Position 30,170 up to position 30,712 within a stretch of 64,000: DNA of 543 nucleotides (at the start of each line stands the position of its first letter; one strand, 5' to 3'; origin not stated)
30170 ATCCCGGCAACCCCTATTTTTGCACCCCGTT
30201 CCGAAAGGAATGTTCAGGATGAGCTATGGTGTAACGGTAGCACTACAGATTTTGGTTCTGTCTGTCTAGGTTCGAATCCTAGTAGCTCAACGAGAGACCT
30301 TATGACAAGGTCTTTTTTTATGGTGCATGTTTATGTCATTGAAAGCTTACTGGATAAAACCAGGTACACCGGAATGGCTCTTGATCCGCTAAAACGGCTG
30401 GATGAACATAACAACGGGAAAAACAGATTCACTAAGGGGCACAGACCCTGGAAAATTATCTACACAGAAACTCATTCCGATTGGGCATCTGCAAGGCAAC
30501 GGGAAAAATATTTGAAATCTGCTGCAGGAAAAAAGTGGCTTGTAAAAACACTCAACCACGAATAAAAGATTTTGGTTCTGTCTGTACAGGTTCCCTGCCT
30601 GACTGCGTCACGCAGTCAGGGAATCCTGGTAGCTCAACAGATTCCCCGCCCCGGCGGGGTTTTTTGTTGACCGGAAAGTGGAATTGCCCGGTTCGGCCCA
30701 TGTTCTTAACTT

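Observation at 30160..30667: Single-ORF GIY-YIG cassette embedded in tRNA-Gln(UUG), bracketed by a duplicated tRNA 3' half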

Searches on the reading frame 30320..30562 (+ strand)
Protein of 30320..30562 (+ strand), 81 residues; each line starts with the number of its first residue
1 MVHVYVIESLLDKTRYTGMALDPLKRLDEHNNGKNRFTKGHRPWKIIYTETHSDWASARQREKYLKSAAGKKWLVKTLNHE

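Call 4: search_protein_families(library=pfam, proteins=[window:30320-30562:+], max_evalue=0.1)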
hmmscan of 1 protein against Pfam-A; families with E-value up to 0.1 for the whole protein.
window:30320-30562:+ (81 aa): 1 family
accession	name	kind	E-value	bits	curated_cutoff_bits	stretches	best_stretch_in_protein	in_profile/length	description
PF01541.30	GIY-YIG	-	1.3e-15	57.9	22.6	1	2-71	2-74/78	GIY-YIG catalytic domain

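Call 5: search_protein_families(library=ncbifam, proteins=[window:30320-30562:+], max_evalue=0.1)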
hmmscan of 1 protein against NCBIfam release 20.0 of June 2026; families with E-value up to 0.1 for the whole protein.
window:30320-30562:+ (81 aa): 0 families

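Call 8: find_related_loci(query=window:30320-30562:+, collection=genome_contigs, flank=3000)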
Query window:30320-30562:+ (81 aa) in genome_contigs; peptide patterns used: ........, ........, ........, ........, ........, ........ (x = any residue, [..] = any of these).
327 stretches matched a pattern; 96 encode a relative of the query (tblastn E <= 1e-3); the best 80 are kept; 79 distinct loci.
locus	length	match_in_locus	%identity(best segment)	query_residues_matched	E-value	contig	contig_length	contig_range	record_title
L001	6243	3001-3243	94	1-81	1e-50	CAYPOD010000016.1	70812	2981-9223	MAG TPA_asm: uncultured Chitinophaga sp. isolate SRP329715_co2_61 genome assembly, contig: NODE_775_length_70812_cov_11.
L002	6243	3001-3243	75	1-81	1e-36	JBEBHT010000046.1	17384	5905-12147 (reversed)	MAG: Lacibacter sp. isolate SF1_2_5 NODE_2441_length_17384_cov_6.087012, whole genome shotgun sequence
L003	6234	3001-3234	79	1-78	1e-36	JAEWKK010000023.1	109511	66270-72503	MAG: Bacteroidetes bacterium isolate OH_PBrB_35 k127_943962, whole genome shotgun sequence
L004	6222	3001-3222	81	1-74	6e-37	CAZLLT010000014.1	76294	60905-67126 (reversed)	MAG TPA_asm: uncultured Chitinophaga sp. isolate SRP344714_co1_369 genome assembly, contig: NODE_754_length_76294_cov_7.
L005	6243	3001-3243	73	1-81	2e-36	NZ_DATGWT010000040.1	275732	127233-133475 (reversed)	MAG: Lacibacter sp. isolate SMAG_U10589 k141_404407, whole genome shotgun sequence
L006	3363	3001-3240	73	1-80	7e-36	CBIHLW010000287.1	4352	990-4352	MAG TPA_asm: uncultured bacterium isolate SRR17255039_concoct_75 genome assembly, contig: ERZ27337193.8414, whole genome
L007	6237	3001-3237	75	1-79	2e-37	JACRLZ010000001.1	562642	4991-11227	MAG: Sphingobacteriales bacterium isolate NC_groundwater_1894_Pr3_B-0.1um_41_15 SR2-18-B1_coassembly_131600, whole genom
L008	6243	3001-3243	74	1-81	8e-36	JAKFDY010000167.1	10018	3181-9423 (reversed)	MAG: Lacibacter sp. isolate LC059 contig-124_7482, whole genome shotgun sequence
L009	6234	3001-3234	77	1-78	1e-35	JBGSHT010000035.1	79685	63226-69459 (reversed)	MAG: Chitinophagaceae bacterium isolate JTS-AC111 k141_515386, whole genome shotgun sequence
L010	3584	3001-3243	70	1-81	2e-35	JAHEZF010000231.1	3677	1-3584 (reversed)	MAG: Sphingobacteriales bacterium isolate nzgw145 NODE_72688_length_3678_cov_3.519258, whole genome shotgun sequence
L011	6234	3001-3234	76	1-78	2e-35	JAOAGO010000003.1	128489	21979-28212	MAG: Chitinophagaceae bacterium isolate SKW33 NODE_3_length_128489_cov_6.247973, whole genome shotgun sequence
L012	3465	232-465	74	1-78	4e-35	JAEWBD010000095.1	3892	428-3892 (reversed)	MAG: Bacteroidetes bacterium isolate OH_PBB_239 k127_596819, whole genome shotgun sequence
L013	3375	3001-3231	74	2-78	5e-34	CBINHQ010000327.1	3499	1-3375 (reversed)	MAG TPA_asm: uncultured Chitinophagaceae bacterium isolate SRR16817064_concoct_75 genome assembly, contig: ERZ27394172.1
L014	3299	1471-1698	74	1-76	2e-33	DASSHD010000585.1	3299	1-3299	MAG TPA_asm: Hanamia sp. isolate SMAG_U1050 k141_1169379, whole genome shotgun sequence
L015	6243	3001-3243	65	1-81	4e-33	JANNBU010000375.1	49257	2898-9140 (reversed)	MAG: Ferruginibacter sp. isolate OTE_78_metabat_288 OTE_78_k141_3500986, whole genome shotgun sequence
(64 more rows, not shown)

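Call 27: search_solved_structures(query=window:30320-30562:+, max_evalue=1, show_alignments=3)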
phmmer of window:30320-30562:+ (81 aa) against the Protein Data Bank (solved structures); distinct sequences matched with E-value up to 1: 2.
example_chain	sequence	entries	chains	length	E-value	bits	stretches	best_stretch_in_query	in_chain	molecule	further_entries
1zg2_A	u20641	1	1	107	0.0011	22.3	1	3-66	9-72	Hypothetical UPF0213 protein BH0048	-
1ywl_A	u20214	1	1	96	0.0029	20.9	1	5-70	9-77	Hypothetical UPF0213 protein EF2693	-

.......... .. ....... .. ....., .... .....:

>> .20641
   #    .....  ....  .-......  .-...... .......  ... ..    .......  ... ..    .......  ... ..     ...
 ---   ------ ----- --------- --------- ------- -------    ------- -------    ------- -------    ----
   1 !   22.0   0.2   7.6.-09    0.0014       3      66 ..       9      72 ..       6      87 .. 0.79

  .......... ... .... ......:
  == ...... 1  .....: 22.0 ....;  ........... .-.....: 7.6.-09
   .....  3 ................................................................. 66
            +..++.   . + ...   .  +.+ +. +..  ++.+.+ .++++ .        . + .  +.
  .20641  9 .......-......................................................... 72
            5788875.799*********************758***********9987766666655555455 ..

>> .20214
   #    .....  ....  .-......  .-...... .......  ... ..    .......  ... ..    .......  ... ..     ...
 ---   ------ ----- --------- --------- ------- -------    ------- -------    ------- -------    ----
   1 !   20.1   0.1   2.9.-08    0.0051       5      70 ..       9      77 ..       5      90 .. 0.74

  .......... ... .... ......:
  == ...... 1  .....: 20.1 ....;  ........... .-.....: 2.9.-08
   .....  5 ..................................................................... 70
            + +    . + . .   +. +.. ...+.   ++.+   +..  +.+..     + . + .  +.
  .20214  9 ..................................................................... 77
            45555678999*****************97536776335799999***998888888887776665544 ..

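Call 28: search_protein_families(library=phrogs, proteins=[window:30320-30562:+], max_evalue=0.01)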
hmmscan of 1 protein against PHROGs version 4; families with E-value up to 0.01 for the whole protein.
window:30320-30562:+ (81 aa): 0 families

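Call 29: search_protein_families(library=padloc, proteins=[window:30320-30562:+], max_evalue=0.01)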
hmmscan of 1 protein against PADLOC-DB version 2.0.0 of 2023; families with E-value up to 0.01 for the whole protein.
window:30320-30562:+ (81 aa): 0 families

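Call 42: find_homologous_proteins(query=window:30320-30562:+, max_evalue=0.001)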
Query window:30320-30562:+ (81 aa): 505 proteins with E <= 0.001 among 506 candidates; the best 120 are listed.
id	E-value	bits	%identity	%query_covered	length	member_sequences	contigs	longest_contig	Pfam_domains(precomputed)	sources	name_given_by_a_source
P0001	1.3e-37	145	84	98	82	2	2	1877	PF01541.31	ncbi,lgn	-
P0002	3.6e-36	140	100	78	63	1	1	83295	PF01541.31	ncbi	-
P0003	1.6e-35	138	83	94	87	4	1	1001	PF01541.31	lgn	-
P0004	2.1e-35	138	78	98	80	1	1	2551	PF01541.31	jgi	jgi:putative endonuclease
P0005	2.3e-35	138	78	96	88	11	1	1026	PF01541.31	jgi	jgi:predicted GIY-YIG superfamily endonuclease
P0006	5.6e-35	136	81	96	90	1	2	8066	PF01541.31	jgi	jgi:predicted GIY-YIG superfamily endonuclease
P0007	6.0e-35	136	81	98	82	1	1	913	PF01541.31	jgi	jgi:putative endonuclease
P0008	6.2e-35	136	79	96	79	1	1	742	PF01541.31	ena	-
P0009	9.1e-35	136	81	98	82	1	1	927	PF01541.31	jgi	jgi:putative endonuclease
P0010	1.2e-34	135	76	98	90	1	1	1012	PF01541.31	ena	-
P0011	1.4e-34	135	78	96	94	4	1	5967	PF01541.31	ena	-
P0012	2.1e-34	135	79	96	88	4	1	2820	PF01541.31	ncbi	ncbi:MAG: GIY-YIG nuclease family protein [Flavisolibacter sp.]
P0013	2.2e-34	134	78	96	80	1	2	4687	PF01541.31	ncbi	-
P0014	3.0e-34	134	77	96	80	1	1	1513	PF01541.31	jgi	jgi:putative endonuclease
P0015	6.0e-34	133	79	96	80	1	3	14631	PF01541.31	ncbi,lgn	-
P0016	6.1e-34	133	80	94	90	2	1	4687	PF01541.31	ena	-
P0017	6.4e-34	133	73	96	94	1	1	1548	PF01541.31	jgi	jgi:putative endonuclease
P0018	7.9e-34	133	72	100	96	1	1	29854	PF01541.31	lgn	-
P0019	8.0e-34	133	78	96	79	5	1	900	PF01541.31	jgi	jgi:predicted GIY-YIG superfamily endonuclease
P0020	8.5e-34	133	76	98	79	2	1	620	PF01541.31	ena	-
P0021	1.1e-33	132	77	98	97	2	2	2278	PF01541.31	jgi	jgi:putative endonuclease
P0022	1.2e-33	132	76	98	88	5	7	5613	PF01541.31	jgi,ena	jgi:putative endonuclease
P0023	1.4e-33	132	81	95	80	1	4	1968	PF01541.31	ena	-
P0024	1.6e-33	132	77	96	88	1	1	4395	PF01541.31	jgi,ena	jgi:predicted GIY-YIG superfamily endonuclease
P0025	1.8e-33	131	78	98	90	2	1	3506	PF01541.31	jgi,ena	-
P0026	1.9e-33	131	76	98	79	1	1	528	PF01541.31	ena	-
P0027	2.0e-33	131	78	96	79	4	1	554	PF01541.31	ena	-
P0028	2.1e-33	131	76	96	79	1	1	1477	PF01541.31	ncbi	ncbi:MAG: GIY-YIG nuclease family protein [Chitinophagaceae bacterium]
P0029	2.5e-33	131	77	96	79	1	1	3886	PF01541.31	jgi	jgi:predicted GIY-YIG superfamily endonuclease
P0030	2.5e-33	131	76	96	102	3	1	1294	PF01541.31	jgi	jgi:putative endonuclease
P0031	2.6e-33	131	77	98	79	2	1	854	PF01541.31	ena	-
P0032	2.6e-33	131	78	96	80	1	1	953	PF01541.31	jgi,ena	-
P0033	2.9e-33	131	76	98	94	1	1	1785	PF01541.31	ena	-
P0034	3.1e-33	131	75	98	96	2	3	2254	PF01541.31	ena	-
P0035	3.6e-33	131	72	100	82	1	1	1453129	PF01541.31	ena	-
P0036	3.6e-33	131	78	96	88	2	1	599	PF01541.31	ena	-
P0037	3.7e-33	131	74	99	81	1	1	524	PF01541.31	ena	-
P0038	4.1e-33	130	77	96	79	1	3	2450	PF01541.31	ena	-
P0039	5.5e-33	130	74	99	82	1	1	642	PF01541.31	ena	-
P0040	5.7e-33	130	76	96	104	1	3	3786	PF01541.31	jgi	jgi:putative endonuclease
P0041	6.2e-33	130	79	94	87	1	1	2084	PF01541.31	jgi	jgi:putative endonuclease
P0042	7.3e-33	130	76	96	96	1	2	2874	PF01541.31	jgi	jgi:putative endonuclease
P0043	7.6e-33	130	75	99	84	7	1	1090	PF01541.31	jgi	-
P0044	8.4e-33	129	77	98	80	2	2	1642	PF01541.31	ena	-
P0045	8.4e-33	129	77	98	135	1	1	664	PF01541.31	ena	-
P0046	9.1e-33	129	75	98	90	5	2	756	PF01541.31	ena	-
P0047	9.3e-33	129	78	96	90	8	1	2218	PF01541.31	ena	-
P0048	9.9e-33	129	79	94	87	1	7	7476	PF01541.31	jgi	jgi:putative endonuclease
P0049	1.0e-32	129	77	98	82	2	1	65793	PF01541.31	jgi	jgi:putative endonuclease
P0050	1.1e-32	129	73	99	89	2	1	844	PF01541.31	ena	-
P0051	1.2e-32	129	76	96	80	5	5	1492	PF01541.31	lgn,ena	-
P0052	1.2e-32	129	77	98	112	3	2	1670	PF01541.31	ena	-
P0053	1.2e-32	129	92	78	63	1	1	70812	PF01541.31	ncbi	-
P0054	1.3e-32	129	75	98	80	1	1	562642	PF01541.31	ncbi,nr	ncbi:MAG: GIY-YIG nuclease family protein [Sphingobacteriales bacterium]|nr:GIY-YIG nuclease family 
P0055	1.3e-32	129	77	96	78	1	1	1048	PF01541.31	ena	-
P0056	1.4e-32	129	78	98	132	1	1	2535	PF01541.31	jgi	-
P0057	1.6e-32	129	75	98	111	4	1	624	PF01541.31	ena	-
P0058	1.6e-32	128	76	98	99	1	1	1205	PF01541.31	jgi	jgi:putative endonuclease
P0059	1.7e-32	128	75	99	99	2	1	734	PF01541.31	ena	-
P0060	1.8e-32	128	74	96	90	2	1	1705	PF01541.31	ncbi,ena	-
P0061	1.8e-32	128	73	98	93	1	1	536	PF01541.31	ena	-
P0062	1.8e-32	128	74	96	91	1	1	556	PF01541.31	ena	-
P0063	1.9e-32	128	78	91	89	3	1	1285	PF01541.31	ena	-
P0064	2.0e-32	128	77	98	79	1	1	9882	PF01541.31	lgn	-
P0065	2.1e-32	128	75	98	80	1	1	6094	PF01541.31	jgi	-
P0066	2.1e-32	128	73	99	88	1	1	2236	PF01541.31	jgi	jgi:putative endonuclease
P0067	2.3e-32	128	76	98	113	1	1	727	PF01541.31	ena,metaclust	metaclust:\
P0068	2.6e-32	128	76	98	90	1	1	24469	PF01541.31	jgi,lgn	-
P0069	2.8e-32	128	74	99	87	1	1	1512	PF01541.31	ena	-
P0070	2.8e-32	128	76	98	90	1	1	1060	PF01541.31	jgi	jgi:predicted GIY-YIG superfamily endonuclease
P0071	2.9e-32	128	77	96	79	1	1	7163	PF01541.31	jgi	jgi:predicted GIY-YIG superfamily endonuclease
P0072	2.9e-32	128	71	99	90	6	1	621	PF01541.31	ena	-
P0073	3.0e-32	128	78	96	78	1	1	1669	PF01541.31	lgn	-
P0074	3.0e-32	128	76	99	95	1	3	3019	PF01541.31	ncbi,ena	-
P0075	3.1e-32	128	76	96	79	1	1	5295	PF01541.31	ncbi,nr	ncbi:MAG: GIY-YIG nuclease family protein [Dinghuibacter sp.]|nr:GIY-YIG nuclease family protein [Di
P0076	3.3e-32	128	71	99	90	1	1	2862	PF01541.31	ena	-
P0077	4.1e-32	127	75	98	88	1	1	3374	PF01541.31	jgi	jgi:predicted GIY-YIG superfamily endonuclease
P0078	4.2e-32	127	75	94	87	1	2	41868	PF01541.31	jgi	jgi:predicted GIY-YIG superfamily endonuclease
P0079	4.4e-32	127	75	100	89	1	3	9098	PF01541.31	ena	-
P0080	4.6e-32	127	76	96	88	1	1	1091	PF01541.31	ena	-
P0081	4.7e-32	127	75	98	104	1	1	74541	PF01541.31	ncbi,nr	ncbi:MAG: GIY-YIG nuclease family protein [Chitinophagaceae bacterium]|nr:GIY-YIG nuclease family pr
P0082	4.7e-32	127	74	100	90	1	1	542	PF01541.31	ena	-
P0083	5.1e-32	127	76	96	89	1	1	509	PF01541.31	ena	-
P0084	5.2e-32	127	77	96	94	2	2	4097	PF01541.31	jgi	-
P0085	5.4e-32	127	75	98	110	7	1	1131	PF01541.31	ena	-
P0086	5.7e-32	127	75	98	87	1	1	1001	PF01541.31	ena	-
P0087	5.8e-32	127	74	96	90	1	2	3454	PF01541.31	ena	-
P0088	5.8e-32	127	73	99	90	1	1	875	PF01541.31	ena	-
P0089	5.9e-32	127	78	96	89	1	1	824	PF01541.31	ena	-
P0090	5.9e-32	127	77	96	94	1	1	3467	PF01541.31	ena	-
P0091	6.2e-32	127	72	96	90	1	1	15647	PF01541.31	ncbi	-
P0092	6.3e-32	127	73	100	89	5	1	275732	PF01541.31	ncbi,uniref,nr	ncbi:GIY-YIG nuclease family protein [Lacibacter sp.]|uniref:GIY-YIG nuclease family protein n=1 Tax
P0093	6.9e-32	126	73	98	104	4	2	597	PF01541.31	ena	-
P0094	7.0e-32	126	75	98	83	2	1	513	PF01541.31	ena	-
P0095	7.6e-32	126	76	96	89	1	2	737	PF01541.31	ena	-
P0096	7.7e-32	126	73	96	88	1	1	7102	PF01541.31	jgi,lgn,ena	-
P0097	7.8e-32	126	76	98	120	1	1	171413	PF01541.31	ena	-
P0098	8.4e-32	126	73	99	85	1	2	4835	PF01541.31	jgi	-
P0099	8.9e-32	126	76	96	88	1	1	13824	PF01541.31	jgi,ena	jgi:predicted GIY-YIG superfamily endonuclease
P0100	1.0e-31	126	77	91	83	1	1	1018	PF01541.31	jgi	-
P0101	1.0e-31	126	74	99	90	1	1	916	PF01541.31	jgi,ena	-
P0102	1.0e-31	126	71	99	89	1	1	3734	PF01541.31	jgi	jgi:putative endonuclease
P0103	1.1e-31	126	72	98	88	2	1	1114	PF01541.31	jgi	-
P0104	1.2e-31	126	73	100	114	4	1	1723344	PF01541.31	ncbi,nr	ncbi:MAG: GIY-YIG nuclease family protein [Chitinophagaceae bacterium]|nr:GIY-YIG nuclease family pr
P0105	1.2e-31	126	72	98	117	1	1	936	PF01541.31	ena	-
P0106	1.2e-31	126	76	96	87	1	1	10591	PF01541.31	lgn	-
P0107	1.3e-31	126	74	96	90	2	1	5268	PF01541.31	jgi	jgi:putative endonuclease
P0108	1.3e-31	126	80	91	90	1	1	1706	PF01541.31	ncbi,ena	-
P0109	1.3e-31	126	73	96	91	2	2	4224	PF01541.31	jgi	jgi:predicted GIY-YIG superfamily endonuclease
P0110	1.4e-31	126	73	98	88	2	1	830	PF01541.31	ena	-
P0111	1.4e-31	126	73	99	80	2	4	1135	PF01541.31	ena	-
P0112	1.4e-31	125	73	96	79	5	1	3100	PF01541.31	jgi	jgi:putative endonuclease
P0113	1.4e-31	125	77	96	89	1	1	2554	PF01541.31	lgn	-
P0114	1.5e-31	125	73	98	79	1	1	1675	PF01541.31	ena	-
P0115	1.6e-31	125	75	94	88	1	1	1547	PF01541.31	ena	-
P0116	1.6e-31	125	75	94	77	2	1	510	PF01541.31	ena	-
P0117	1.7e-31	125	72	100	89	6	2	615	PF01541.31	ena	-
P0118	1.7e-31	125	75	98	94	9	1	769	PF01541.31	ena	-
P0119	1.8e-31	125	75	98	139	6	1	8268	PF01541.31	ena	-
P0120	1.9e-31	125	73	98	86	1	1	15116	PF01541.31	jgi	jgi:predicted GIY-YIG superfamily endonuclease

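Call 60: predict_structure(alignment_id=A1)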
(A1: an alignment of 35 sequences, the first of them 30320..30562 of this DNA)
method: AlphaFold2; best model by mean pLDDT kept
length: 81 residues; sequences in the alignment: 35
mean_pLDDT: 96.3   pTM: 0.84
mean pLDDT of the five models: 96.3, 95.9, 95.6, 95.5, 95.1
residues with pLDDT >= 90: 79; 70-90: 1; 50-70: 1; < 50: 0
segments of 3 or more residues with pLDDT < 50: none
pLDDT, mean of each block of 10 residues (from residue 1): 97 97 98 94 97 98 98 94 60
secondary structure, 60 per line:
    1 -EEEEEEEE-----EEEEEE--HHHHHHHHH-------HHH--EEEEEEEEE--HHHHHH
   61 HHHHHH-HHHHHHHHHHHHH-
elements in order: E2-9 E15-20 H23-31 E44-52 H55-66 H68-80

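Call 66: fold_search(model_id=the predicted structure, library=pdb)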
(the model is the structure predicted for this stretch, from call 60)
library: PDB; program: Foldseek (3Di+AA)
matches with E <= 10: 157; with E <= 0.001: 1
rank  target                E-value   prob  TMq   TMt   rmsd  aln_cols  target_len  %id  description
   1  1zg2_MODEL_1_A        3.4e-04  1.00  0.57  0.50   7.5        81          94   30  Solution NMR structure of the UPF0213 protein BH0048 from Bacillus halodurans. Northeast Structural Genomics t (released 2005-06-21)
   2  7cq3_A                4.8e-03  1.00  0.68  0.20   1.6        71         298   30  Crystal structure of Slx1-Slx4 (released 2021-06-16)
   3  7cq2_A                5.5e-03  1.00  0.67  0.21   3.2        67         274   28  Crystal structure of Slx1-Slx4 (released 2021-06-16)
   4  6seh_C                8.7e-03  1.00  0.70  0.24   1.8        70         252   26  Recognition and processing of branched DNA substrates by Slx1-Slx4 nuclease (released 2019-09-25)
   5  6sei_C                1.3e-02  1.00  0.66  0.22   2.3        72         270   24  Recognition and processing of branched DNA substrates by Slx1-Slx4 nuclease (released 2019-09-25)
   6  4xlg_A                1.3e-02  1.00  0.64  0.22   3.3        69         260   25  C. glabrata Slx1 in complex with Slx4CCD. (released 2015-03-25)
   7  4xm5                  1.4e-02  1.00  0.67  0.21   3.6        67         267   24  C. glabrata Slx1. (released 2015-03-25)
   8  7cq2_B                1.4e-02  1.00  0.61  0.18   3.6        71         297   25  Crystal structure of Slx1-Slx4 (released 2021-06-16)
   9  1ywl_MODEL_1_A        1.7e-02  0.99  0.60  0.53   5.2        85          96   30  Solution NMR structure of the protein EF2693 from E. faecalis: Northeast Structural Genomics Consortium target (released 2005-03-29)
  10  7cq4_A                1.8e-02  1.00  0.65  0.19   2.7        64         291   28  Crystal structure of Slx1-Slx4 in complex with 5'flap DNA (released 2021-06-16)
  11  1ln0_A                1.9e-01  0.72  0.50  0.46   5.6        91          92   22  Structure of the Catalytic Domain of Homing Endonuclease I-TevI (released 2002-10-30)
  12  7qoh_h                3.3e-01  0.66  0.45  0.48   3.6        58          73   12  Unique vertex of the phicrAss001 virion with C5 symmetry imposed (released 2023-03-29)
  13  7qoh_g                3.3e-01  0.41  0.38  0.38   7.9        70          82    8  Unique vertex of the phicrAss001 virion with C5 symmetry imposed (released 2023-03-29)
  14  3j6b_d                5.2e-01  0.41  0.45  0.20   8.1        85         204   14  Structure of the yeast mitochondrial large ribosomal subunit (released 2014-04-09)
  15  1yd5                  5.9e-01  0.54  0.48  0.44   3.7        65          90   20  Crystal structure of the GIY-YIG N-terminal endonuclease domain of UvrC from Thermotoga maritima: Point mutant N88A boun (released 2005-03-01)
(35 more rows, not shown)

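Call 68: search_protein_representatives(alignment_id=A1)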
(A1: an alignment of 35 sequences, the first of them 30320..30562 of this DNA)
Query: 35 sequences, 88 profile positions. Proteins with E-value up to 0.001 (for the whole library): 10368; up to 1e-10: 1635; up to 1e-30: 10. The best 150 are listed.
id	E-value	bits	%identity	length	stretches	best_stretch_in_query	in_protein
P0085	9.2e-43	160.1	-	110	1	1-82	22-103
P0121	1.4e-39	149.9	-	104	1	2-79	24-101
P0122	8.5e-38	144.1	-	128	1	2-86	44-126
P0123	2.3e-37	142.8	-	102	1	1-75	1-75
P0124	2.9e-35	136.0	-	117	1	1-80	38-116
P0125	7.4e-33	128.3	-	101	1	1-69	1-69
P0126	3.3e-32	126.2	-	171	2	1-67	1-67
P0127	3.3e-31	123.0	-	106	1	1-82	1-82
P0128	3.7e-31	122.8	-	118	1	1-73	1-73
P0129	5.5e-31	122.3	-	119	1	1-81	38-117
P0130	2.0e-30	120.5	-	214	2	1-79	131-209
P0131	9.7e-30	118.3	-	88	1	1-87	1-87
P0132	8.2e-29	115.3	-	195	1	1-87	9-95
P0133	1.6e-28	114.4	-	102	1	1-77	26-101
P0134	5.7e-27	109.4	-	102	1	13-77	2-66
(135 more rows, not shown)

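Call 69: search_dna_similar(query=window:30320-30562:+, collection=plasmids, mode=protein, max_evalue=0.001, max_rows=25)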
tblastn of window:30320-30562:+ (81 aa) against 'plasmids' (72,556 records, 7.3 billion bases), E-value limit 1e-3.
No match.
